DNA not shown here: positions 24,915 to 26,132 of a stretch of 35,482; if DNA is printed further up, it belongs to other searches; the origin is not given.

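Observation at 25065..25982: Orphan HARE-HTH + PD-(D/E)xK nuclease: candidate single-gene, modification-sensing restriction/defence module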

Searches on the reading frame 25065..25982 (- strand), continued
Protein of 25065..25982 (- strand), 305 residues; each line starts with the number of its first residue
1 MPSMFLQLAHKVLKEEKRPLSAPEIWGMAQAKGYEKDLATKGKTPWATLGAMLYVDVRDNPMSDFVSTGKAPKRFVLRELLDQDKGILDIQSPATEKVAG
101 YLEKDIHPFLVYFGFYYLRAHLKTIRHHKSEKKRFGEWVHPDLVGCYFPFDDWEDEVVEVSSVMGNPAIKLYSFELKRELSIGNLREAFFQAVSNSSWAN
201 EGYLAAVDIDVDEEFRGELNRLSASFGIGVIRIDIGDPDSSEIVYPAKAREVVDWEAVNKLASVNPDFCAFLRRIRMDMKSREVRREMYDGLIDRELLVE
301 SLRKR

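Call 56: search_protein_families(library=padloc, alignment_id=A4, max_evalue=0.00001)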
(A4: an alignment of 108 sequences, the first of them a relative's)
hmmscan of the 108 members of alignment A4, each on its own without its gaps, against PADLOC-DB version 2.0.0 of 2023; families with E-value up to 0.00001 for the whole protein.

A. member 1, L062:3695-5209:- (504 aa): 0 families

B. families by the number of members that match (of 108 scanned): 64 families (the first 25 are shown)
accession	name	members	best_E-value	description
PDLC03047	REase_I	3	4e-161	Type I restriction enzyme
PDLC03042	REase_I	3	5.7e-103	Type I restriction enzyme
PDLC03049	REase_I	3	3.4e-56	Type I restriction enzyme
PDLC02707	PbeA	3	3.2e-25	PbeA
PDLC03658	mREase_IV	3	1.7e-22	Type IV methyl-directed restriction enzyme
PDLC02704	PbeA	3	9.2e-19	PbeA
PDLC03659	mREase_IV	3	2.4e-18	Type IV methyl-directed restriction enzyme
PDLC03597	REase_MTase_IIG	3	1.7e-10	Type IIG restriction enzyme-methyltransferase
PDLC02703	PbeA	3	1e-09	PbeA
PDLC02706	PbeA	3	2.1e-09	PbeA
PDLC01439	typeIV_DinG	3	6e-08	CAS-IV-A; associated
PDLC02705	PbeA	2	1.8e-10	PbeA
PDLC03048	REase_I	2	1.3e-09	Type I restriction enzyme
PDLC03045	REase_I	2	3.9e-08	Type I restriction enzyme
PDLC03046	REase_I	2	4e-08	Type I restriction enzyme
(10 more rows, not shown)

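Call 59: search_protein_families(library=pfam, alignment_id=A5, max_evalue=5)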
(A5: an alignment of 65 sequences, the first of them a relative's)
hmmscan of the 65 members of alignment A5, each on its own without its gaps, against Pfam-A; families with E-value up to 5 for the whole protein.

A. member 1, L001:6001-6975:+ (324 aa): 1 family
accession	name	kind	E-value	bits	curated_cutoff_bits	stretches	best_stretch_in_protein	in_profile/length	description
PF01192.27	RNA_pol_Rpb6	-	0.026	15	26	1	64-85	29-51/53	RNA polymerase Rpb6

B. families by the number of members that match (of 65 scanned): 40 families (the first 25 are shown)
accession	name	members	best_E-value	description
PF05066.19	HARE-HTH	64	9.4e-15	HB1, ASXL, restriction endonuclease HTH domain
PF01776.22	Ribosomal_L22e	1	0.003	Ribosomal L22e protein family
PF16902.11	FokI_D3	1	0.0038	FokI, D3 domain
PF25818.1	MTRES1_C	1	0.0065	Mitochondrial transcription rescue factor 1, C-terminal domain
PF19599.4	DUF6104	1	0.0073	Family of unknown function (DUF6104)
PF00561.26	Abhydrolase_1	1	0.0081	alpha/beta hydrolase fold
PF24983.1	DUF7774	1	0.012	Domain of unknown function (DUF7774)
PF21917.1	NMB0537_N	1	0.015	N-terminal region of NMB0537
PF24932.1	UBA_NBR1_C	1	0.02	Next to BRCA1 gene 1 protein-like, C-terminal UBA domain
PF01192.27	RNA_pol_Rpb6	1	0.026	RNA polymerase Rpb6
PF13184.12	KH_5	1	0.029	NusA-like KH domain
PF21924.1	XRCC4_CC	1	0.031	XRCC4 coiled-coil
PF07286.17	D-Glu_cyclase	1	0.031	D-glutamate cyclase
PF00497.25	SBP_bac_3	1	0.034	Bacterial extracellular solute-binding proteins, family 3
PF19098.6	DUF5785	1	0.04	Family of unknown function (DUF5785)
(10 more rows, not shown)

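Call 61: fold_search(model_id=the predicted structure, library=viral)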
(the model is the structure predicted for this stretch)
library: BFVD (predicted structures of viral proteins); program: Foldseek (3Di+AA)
matches with E <= 10: 468; with E <= 0.001: 5
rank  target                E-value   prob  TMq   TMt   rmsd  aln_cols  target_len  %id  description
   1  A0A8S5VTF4            1.3e-05  1.00  0.30  0.42   5.1       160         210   15  Uncharacterized protein [Ackermannviridae sp.]
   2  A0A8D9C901            2.0e-05  1.00  0.33  0.46  14.4       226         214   14  Gp1.5 [uncultured marine phage]
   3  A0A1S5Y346            4.4e-05  1.00  0.31  0.61   4.5       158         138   16  Uncharacterized protein [uncultured archaeal virus]
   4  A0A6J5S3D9            4.9e-04  1.00  0.32  0.50   5.4       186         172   14  Uncharacterized protein [uncultured Caudovirales phage]
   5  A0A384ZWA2            8.4e-04  1.00  0.29  0.54   5.6       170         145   10  Putative MmcB-like DNA repair protein [Dickeya phage vB_DsoM_JA13]
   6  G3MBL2                5.1e-03  0.63  0.21  0.23  15.5       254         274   11  Gp146 [Bacillus phage G]
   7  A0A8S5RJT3            5.8e-03  0.97  0.29  0.42  13.1       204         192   14  DNA repair protein MmcB-like protein [virus sp. ctDJ83]
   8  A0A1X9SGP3            6.9e-03  0.99  0.33  0.50   5.2       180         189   14  (no name in the UniProt tables at hand)
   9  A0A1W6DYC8            6.9e-03  0.98  0.26  0.38   5.9       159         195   15  Uncharacterized protein [Aeromonas phage phiA8-29]
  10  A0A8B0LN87            7.3e-03  0.99  0.27  0.51   6.5       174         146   13  Uncharacterized protein [uncultured archaeal virus]
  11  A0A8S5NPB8            7.3e-03  0.93  0.25  0.25  16.4       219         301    8  Restriction endonuclease [Siphoviridae sp. ctGMq5]
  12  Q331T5                1.1e-02  0.97  0.22  0.31   5.9       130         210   10  (no name in the UniProt tables at hand)
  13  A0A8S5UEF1            1.3e-02  0.33  0.16  0.12  21.5       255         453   10  CDI toxin-like protein [Siphoviridae sp. ctdj515]
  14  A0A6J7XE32            1.6e-02  0.90  0.29  0.35  13.8       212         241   11  Uncharacterized protein [uncultured Caudovirales phage]
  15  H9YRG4                2.2e-02  0.84  0.24  0.33  13.6       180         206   12  (no name in the UniProt tables at hand)
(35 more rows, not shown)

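Call 62: search_protein_families(library=pfam, proteins=[P0122, P0146, P0164, P0167, P0168, P0205, P0208, P0217, P0237, P0159], max_evalue=0.01)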
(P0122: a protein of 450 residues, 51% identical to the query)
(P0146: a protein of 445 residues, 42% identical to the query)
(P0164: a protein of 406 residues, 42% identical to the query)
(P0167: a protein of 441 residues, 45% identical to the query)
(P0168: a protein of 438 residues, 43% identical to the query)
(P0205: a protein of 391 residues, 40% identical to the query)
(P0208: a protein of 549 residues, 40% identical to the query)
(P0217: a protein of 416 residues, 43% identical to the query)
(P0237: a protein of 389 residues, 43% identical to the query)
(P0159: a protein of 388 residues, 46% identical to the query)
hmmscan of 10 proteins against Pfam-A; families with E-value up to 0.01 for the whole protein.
P0122 (450 aa): 1 family
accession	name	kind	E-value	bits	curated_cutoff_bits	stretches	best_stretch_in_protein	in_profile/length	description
PF05066.19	HARE-HTH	-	2.7e-08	34.5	25.9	1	144-210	2-63/71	HB1, ASXL, restriction endonuclease HTH domain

P0146 (445 aa): 1 family
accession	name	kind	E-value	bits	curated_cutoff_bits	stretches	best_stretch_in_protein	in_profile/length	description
PF05066.19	HARE-HTH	-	1.2e-24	86.9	25.9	2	4-77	2-69/71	HB1, ASXL, restriction endonuclease HTH domain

P0164 (406 aa): 1 family
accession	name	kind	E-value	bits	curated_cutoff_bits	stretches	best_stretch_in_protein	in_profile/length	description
PF05066.19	HARE-HTH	-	1e-19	71.1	25.9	2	5-77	2-69/71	HB1, ASXL, restriction endonuclease HTH domain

P0167 (441 aa): 1 family
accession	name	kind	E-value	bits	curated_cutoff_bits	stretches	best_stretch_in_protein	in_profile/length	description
PF05066.19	HARE-HTH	-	1.2e-12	48.5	25.9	1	6-75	2-66/71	HB1, ASXL, restriction endonuclease HTH domain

P0168 (438 aa): 1 family
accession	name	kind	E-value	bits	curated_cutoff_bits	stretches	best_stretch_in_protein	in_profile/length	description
PF05066.19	HARE-HTH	-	1.4e-12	48.2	25.9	1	4-68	2-62/71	HB1, ASXL, restriction endonuclease HTH domain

P0205 (391 aa): 1 family
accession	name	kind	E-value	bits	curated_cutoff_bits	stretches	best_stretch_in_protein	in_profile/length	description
PF05066.19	HARE-HTH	-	1.4e-22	80.3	25.9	2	90-155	2-63/71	HB1, ASXL, restriction endonuclease HTH domain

P0208 (549 aa): 1 family
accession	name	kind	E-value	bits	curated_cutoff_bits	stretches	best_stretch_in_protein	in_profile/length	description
PF05066.19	HARE-HTH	-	2e-20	73.4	25.9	2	146-218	2-69/71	HB1, ASXL, restriction endonuclease HTH domain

P0217 (416 aa): 1 family
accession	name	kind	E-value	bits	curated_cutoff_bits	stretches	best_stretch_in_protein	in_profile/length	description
PF05066.19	HARE-HTH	-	3.8e-24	85.3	25.9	2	6-76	2-68/71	HB1, ASXL, restriction endonuclease HTH domain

P0237 (389 aa): 0 families

P0159 (388 aa): 0 families

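Call 72: search_protein_families(library=padloc, alignment_id=A5, max_evalue=0.1)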
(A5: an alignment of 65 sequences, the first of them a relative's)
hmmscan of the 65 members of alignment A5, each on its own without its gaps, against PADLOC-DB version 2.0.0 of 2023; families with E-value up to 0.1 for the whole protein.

A. member 1, L001:6001-6975:+ (324 aa): 0 families

B. families by the number of members that match (of 65 scanned): 4 families
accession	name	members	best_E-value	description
PDLC03492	REase_II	1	0.002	Type II restriction enzyme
PDLC00992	Cas11a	1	0.0026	CRISPR type I-A/APERN-associated protein Csa5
PDLC03690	HEase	1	0.0033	homing endonuclease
PDLC01266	Cas11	1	0.014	CAS-I-A; effector_SS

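Call 73: search_protein_families(library=ncbifam, alignment_id=A5, max_evalue=0.01)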
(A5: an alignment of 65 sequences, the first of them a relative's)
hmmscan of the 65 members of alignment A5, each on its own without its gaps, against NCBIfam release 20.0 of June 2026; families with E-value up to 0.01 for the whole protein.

A. member 1, L001:6001-6975:+ (324 aa): 1 family
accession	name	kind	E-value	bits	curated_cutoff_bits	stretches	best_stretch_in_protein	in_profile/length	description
NF003380.0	PRK04457.1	equivalog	0.00032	19.8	304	0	161-266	134-231/265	polyamine aminopropyltransferase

B. families by the number of members that match (of 65 scanned): 6 families
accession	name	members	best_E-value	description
NF003380.0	PRK04457.1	7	0.00032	polyamine aminopropyltransferase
TIGR04567.1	RNAP_delt_lowGC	4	0.00028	DNA-directed RNA polymerase subunit delta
NF007476.0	PRK10062.1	1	0.0033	hypothetical protein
NF003969.0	PRK05463.1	1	0.0036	putative hydro-lyase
NF045964.1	RNAP_delt_plasma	1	0.0067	DNA-directed RNA polymerase subunit delta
TIGR01878.1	cas_Csa5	1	0.0097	type I-A CRISPR-associated protein Csa5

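Call 76: search_protein_families(library=pfam, proteins=[L083:7872-9914:+, L072:12085-12459:-, L069:12660-13001:+, L022:14010-15068:-, L056:1422-4196:+, L059:9977-12370:-, L055:4157-4753:-], max_evalue=0.0001)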
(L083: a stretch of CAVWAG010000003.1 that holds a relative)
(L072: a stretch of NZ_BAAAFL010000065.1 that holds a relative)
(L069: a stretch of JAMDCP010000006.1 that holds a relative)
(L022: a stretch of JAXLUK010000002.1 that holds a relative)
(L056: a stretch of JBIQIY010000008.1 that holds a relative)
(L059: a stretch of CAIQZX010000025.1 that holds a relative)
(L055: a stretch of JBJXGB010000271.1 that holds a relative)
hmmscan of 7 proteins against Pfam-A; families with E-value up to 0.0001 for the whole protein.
L083:7872-9914:+ (680 aa): 5 families
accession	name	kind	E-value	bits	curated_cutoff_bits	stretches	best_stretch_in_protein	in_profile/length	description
PF13426.13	PAS_9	-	1.2e-43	148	27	4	165-269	2-103/103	PAS domain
PF00989.32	PAS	-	2.6e-39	134.2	22.6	4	406-511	1-111/113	PAS fold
PF08447.18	PAS_3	-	4.7e-30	104.1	25.6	3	177-264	2-89/89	PAS fold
PF13188.13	PAS_8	-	1.2e-24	85.8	21.8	1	406-452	1-48/65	PAS domain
PF08448.16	PAS_4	-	5.3e-20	72.1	23.1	0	412-462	1-51/110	PAS fold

L072:12085-12459:- (124 aa): 1 family
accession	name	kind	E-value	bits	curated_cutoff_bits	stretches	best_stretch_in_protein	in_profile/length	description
PF00072.30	Response_reg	-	2.1e-24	86.3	30.2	1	8-118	1-111/111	Response regulator receiver domain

L069:12660-13001:+ (113 aa): 1 family
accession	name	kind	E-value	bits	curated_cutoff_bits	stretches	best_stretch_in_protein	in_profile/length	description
PF01934.22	HepT-like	-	1e-26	93.5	23.5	1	13-108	1-119/120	Ribonuclease HepT-like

L022:14010-15068:- (352 aa): 3 families
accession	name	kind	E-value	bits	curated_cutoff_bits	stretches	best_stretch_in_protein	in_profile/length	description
PF00730.31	HhH-GPD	-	1.6e-20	73.9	26.2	1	44-161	2-91/108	HhH-GPD superfamily base excision DNA repair protein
PF14815.12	NUDIX_4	-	1.6e-09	38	35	1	248-347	8-112/113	NUDIX domain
PF00633.29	HHH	-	1.9e-06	27.9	24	1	108-136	2-30/30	Helix-hairpin-helix motif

L056:1422-4196:+ (924 aa): 7 families
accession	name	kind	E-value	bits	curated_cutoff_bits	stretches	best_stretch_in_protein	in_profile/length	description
PF04851.21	ResIII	-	1.5e-40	139.3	22.5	1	154-306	2-163/164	Type III restriction enzyme, res subunit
PF08463.15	EcoEI_R_C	-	2.6e-26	93.1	24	1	767-921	2-160/163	EcoEI R protein C-terminal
PF18766.7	SWI2_SNF2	-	2.3e-15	57.3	26.7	1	159-337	1-183/221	SWI2/SNF2 ATPase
PF00270.35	DEAD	-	5.9e-11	42.8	26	1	158-309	2-164/167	DEAD/DEAH box helicase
PF04313.20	HSDR_N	-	2.2e-07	31.4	25.1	1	49-119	124-196/198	Type I restriction enzyme R protein N terminus (HSDR_N)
PF00271.37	Helicase_C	-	2.6e-07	31.3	23.5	1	419-518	16-108/110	Helicase conserved C-terminal domain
PF13588.12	HSDR_N_2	-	2.7e-05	24.6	25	0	48-116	34-97/110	Type I restriction enzyme R protein N terminus (HSDR_N)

L059:9977-12370:- (797 aa): 3 families
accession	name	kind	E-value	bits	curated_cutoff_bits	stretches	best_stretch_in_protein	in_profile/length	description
PF00912.28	Transgly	-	1.3e-58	197.8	27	1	175-345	11-177/178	Transglycosylase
PF14814.11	UB2H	-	1.6e-20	73.4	27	1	77-162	1-85/85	Bifunctional transglycosylase second domain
PF00905.27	Transpeptidase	-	4.1e-19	69.3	22.1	1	440-679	2-265/299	Penicillin binding protein transpeptidase domain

L055:4157-4753:- (198 aa): 3 families
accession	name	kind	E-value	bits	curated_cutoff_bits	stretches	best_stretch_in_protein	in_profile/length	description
PF04542.20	Sigma70_r2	-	2.5e-12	46.9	24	1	27-93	1-67/71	Sigma-70 region 2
PF08281.18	Sigma70_r4_2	-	7.9e-08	32.3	25.7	1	134-170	6-42/54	Sigma-70, region 4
PF04545.22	Sigma70_r4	-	2.3e-06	27.4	24.1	1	136-184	2-50/50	Sigma-70, region 4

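Call 89: find_encoding_contigs(protein=P0001, flank=5000, max_places=4)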
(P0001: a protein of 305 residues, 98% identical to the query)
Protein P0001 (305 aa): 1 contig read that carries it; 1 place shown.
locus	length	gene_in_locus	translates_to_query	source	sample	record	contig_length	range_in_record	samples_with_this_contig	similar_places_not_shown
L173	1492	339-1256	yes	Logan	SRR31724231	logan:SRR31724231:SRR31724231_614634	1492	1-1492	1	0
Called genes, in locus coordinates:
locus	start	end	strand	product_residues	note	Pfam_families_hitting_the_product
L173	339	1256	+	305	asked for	PF05066:HARE-HTH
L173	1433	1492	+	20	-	?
